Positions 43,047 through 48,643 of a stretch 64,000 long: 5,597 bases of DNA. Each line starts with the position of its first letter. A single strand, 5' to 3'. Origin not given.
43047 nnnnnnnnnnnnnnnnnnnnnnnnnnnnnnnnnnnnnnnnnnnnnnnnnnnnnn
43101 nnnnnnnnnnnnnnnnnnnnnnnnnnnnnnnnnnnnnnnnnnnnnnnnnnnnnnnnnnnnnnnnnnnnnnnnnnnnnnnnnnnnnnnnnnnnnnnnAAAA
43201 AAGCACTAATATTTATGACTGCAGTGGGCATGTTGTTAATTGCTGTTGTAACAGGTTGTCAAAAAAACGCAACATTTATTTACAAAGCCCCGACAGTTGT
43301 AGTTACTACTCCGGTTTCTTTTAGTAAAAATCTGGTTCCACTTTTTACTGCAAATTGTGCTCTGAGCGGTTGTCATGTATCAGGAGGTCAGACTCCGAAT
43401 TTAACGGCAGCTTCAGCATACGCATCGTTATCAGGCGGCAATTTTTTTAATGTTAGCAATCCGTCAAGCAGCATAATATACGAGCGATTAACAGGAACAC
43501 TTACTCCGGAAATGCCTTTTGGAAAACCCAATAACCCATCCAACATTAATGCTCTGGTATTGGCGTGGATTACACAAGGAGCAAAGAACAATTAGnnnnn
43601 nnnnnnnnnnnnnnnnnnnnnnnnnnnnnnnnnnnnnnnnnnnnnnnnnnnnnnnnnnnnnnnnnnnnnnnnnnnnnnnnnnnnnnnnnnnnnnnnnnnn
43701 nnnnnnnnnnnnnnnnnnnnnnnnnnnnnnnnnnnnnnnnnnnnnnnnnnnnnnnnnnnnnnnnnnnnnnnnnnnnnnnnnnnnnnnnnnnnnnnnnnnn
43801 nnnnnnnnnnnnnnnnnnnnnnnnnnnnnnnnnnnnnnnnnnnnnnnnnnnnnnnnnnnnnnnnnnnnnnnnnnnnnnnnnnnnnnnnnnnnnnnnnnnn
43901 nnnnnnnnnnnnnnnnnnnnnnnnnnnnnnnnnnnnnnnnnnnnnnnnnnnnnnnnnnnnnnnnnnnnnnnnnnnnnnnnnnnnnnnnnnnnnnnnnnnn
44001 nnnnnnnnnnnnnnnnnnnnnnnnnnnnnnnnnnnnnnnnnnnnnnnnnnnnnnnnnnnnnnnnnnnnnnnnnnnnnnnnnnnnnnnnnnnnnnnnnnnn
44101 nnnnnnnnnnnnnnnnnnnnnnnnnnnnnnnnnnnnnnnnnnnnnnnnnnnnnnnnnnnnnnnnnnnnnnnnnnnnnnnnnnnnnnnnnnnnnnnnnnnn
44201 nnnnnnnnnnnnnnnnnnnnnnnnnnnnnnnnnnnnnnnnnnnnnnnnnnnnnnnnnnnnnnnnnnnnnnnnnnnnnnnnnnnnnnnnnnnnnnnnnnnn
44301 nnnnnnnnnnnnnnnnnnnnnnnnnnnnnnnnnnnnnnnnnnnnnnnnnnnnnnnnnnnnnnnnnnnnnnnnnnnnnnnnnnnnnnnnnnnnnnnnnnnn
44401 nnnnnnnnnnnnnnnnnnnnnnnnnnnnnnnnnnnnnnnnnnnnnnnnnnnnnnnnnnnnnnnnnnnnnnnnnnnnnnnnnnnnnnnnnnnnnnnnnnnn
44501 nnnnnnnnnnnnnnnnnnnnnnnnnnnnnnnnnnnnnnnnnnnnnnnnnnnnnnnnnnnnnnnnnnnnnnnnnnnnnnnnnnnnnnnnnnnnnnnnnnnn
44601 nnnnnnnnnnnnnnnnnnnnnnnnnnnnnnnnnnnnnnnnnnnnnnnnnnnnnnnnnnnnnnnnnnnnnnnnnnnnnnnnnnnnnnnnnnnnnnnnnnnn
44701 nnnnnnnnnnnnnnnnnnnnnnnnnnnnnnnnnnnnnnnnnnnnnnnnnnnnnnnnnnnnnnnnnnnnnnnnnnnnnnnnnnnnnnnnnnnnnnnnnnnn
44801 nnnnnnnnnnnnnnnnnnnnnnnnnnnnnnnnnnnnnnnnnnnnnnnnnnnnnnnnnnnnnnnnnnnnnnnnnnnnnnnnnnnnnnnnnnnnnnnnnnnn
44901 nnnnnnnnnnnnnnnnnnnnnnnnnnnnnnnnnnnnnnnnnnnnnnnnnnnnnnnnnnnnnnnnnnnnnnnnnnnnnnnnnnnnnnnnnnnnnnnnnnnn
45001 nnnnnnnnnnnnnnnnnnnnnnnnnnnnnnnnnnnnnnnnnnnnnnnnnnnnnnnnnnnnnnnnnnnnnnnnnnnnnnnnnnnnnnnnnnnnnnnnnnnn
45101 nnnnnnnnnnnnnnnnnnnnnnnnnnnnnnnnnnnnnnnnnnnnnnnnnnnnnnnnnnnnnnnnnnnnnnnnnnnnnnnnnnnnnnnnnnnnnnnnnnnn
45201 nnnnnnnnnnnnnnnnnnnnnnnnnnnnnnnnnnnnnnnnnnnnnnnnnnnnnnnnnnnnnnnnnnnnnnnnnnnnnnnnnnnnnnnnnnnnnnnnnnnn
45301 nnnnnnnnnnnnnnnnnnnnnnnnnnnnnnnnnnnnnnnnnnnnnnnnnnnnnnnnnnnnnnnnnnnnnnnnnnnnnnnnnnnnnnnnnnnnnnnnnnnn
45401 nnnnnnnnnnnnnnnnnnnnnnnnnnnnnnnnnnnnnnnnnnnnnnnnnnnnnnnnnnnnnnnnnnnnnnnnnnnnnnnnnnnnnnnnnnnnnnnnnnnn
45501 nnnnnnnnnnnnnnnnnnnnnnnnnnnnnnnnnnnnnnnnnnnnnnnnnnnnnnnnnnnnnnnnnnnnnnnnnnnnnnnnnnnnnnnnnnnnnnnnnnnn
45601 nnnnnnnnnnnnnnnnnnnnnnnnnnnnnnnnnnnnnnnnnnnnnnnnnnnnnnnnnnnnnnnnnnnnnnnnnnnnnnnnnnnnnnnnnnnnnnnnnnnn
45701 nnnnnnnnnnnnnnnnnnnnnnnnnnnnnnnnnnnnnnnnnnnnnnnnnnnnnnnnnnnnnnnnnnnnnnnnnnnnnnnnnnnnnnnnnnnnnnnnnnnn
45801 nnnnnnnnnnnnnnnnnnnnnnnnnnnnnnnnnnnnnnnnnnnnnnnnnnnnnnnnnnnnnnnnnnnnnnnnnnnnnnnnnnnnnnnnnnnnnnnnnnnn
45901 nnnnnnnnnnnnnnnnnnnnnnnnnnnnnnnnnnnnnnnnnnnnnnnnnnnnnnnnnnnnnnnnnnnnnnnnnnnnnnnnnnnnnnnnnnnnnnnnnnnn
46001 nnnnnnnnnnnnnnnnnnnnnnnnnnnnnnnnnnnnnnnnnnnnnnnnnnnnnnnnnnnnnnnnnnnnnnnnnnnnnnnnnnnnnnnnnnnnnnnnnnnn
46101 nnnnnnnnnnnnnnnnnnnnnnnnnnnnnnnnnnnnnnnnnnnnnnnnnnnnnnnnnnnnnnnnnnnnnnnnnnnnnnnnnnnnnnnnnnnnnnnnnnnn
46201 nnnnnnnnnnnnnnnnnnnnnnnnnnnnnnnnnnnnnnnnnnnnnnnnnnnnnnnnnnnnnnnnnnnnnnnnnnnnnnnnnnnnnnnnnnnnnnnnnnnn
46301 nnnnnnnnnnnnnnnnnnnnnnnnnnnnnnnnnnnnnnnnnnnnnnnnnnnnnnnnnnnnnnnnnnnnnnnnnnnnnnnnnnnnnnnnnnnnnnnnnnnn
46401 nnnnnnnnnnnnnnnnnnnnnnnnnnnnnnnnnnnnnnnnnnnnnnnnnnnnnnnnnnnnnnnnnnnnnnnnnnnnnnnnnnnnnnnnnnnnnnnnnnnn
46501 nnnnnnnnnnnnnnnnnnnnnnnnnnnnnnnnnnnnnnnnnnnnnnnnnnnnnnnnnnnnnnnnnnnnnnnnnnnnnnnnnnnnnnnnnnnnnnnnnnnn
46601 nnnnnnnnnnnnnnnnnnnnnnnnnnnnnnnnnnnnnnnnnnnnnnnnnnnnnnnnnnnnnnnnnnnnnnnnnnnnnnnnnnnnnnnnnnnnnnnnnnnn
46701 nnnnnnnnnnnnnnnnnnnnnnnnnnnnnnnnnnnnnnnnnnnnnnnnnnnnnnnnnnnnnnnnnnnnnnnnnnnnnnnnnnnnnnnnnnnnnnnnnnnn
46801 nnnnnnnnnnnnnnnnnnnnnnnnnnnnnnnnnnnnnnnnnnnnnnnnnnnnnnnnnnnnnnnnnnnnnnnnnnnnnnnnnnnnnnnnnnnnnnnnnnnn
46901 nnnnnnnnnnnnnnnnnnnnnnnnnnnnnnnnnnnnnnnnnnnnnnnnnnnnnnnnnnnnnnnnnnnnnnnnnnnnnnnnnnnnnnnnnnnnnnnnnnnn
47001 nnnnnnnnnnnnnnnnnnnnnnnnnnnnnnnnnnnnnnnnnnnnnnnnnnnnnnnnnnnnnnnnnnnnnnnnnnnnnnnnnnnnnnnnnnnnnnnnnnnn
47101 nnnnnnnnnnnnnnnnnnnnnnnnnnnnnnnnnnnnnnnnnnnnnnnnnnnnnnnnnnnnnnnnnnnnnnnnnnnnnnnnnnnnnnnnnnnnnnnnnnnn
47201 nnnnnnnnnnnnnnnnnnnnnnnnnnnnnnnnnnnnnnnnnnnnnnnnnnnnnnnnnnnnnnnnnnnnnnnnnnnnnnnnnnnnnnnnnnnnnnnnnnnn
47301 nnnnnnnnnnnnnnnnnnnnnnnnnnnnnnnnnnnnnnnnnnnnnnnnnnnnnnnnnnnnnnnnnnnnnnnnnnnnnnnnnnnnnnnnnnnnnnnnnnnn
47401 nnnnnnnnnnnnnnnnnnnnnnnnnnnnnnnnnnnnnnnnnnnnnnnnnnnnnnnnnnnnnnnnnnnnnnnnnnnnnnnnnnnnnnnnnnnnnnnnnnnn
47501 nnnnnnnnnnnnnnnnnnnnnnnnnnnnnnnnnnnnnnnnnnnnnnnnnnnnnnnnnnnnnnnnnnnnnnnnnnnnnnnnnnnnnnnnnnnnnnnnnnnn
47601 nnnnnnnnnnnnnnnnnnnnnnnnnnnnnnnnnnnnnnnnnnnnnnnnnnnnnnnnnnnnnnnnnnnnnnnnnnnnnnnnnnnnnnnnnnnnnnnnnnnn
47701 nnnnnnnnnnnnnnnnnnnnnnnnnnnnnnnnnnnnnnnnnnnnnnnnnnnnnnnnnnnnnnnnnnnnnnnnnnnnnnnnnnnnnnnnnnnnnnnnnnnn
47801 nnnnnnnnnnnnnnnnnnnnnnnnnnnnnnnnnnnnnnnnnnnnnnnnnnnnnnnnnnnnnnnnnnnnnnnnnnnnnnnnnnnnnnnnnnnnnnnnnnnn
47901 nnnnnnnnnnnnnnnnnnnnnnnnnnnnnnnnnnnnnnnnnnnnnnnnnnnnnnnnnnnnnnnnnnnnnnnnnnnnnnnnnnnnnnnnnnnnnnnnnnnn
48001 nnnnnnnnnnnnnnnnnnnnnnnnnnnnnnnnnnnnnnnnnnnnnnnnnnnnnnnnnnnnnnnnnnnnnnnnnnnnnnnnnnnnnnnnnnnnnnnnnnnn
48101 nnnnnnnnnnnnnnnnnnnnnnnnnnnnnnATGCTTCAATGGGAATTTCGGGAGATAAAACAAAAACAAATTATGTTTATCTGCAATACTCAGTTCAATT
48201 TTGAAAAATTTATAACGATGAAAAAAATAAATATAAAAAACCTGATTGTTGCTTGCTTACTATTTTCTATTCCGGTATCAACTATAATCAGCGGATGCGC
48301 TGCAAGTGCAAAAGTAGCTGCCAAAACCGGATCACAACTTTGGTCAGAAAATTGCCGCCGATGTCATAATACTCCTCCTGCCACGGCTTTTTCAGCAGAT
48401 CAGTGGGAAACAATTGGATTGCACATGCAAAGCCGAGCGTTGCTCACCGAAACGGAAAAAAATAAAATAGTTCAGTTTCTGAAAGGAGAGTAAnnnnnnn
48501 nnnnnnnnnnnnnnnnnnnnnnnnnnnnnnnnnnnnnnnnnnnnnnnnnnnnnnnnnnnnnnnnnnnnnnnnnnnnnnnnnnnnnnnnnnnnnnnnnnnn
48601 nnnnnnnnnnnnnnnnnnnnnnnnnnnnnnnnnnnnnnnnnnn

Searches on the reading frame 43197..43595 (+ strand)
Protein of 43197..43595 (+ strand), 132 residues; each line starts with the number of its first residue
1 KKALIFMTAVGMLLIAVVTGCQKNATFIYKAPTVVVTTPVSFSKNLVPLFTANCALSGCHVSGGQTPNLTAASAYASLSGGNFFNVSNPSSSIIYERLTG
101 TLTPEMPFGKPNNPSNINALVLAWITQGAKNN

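Call 7: search_protein_families(library=pfam, proteins=[window:43197-43595:+], max_evalue=0.01)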
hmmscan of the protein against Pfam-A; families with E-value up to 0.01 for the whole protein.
window:43197-43595:+ (132 aa): 0 families

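Call 49: search_protein_families(library=ncbifam, proteins=[window:43197-43595:+], max_evalue=0.01)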
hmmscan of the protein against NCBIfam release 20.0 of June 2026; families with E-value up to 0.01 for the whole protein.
window:43197-43595:+ (132 aa): 1 family
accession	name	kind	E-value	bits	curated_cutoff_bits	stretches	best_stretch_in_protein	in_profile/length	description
NF047812.1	LIC11213_lipo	equivalog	0.0016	18.6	100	1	47-130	46-117/118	LIC11213 family lipoprotein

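Call 85: search_protein_families(library=pfam, proteins=[window:43197-43595:+], max_evalue=5)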
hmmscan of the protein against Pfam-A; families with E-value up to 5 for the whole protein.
window:43197-43595:+ (132 aa): 0 families

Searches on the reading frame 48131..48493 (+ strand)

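Call 7: search_protein_families(library=pfam, proteins=[window:48131-48493:+], max_evalue=0.01)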
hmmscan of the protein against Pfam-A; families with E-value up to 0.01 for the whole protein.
window:48131-48493:+ (120 aa): 1 family
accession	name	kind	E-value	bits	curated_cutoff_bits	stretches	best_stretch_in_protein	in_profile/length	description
PF13442.11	Cytochrome_CBB3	-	0.0005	20.8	27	1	63-93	2-33/68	Cytochrome C oxidase, cbb3-type, subunit III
